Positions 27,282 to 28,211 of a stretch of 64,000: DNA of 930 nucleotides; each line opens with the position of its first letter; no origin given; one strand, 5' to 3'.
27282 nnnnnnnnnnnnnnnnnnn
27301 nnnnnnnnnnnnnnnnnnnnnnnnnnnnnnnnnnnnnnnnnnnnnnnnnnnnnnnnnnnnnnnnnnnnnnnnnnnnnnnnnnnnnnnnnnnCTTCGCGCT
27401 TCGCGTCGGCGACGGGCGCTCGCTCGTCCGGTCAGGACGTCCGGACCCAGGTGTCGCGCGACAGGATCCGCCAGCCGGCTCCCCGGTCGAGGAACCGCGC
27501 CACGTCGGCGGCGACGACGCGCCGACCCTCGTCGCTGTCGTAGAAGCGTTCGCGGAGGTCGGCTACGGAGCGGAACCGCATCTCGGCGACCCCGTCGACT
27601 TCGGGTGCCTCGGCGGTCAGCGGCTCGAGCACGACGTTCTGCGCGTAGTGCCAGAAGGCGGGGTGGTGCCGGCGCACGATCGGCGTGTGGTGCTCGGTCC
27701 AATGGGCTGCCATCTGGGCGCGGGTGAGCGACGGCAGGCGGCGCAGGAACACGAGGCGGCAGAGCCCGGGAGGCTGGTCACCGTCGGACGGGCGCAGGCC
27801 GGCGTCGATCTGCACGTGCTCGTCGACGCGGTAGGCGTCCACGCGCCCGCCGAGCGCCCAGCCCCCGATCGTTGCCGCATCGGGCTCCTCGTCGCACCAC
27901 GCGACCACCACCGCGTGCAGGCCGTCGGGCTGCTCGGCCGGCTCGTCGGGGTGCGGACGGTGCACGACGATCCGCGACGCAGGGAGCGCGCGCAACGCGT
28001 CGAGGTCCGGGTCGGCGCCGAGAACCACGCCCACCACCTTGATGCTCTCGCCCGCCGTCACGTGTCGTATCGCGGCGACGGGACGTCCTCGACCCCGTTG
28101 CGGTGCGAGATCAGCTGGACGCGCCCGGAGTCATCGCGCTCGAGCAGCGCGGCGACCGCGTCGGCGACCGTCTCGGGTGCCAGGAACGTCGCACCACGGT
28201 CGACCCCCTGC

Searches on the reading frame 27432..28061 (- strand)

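Call 21: search_protein_families(library=pfam, proteins=[window:27432-28061:-])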
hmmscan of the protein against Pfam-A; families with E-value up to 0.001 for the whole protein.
window:27432-28061:- (209 aa): 1 family
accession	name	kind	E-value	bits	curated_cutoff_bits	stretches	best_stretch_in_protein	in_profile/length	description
PF07110.17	EthD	-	2.2e-11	45.2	22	1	110-193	2-95/96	EthD domain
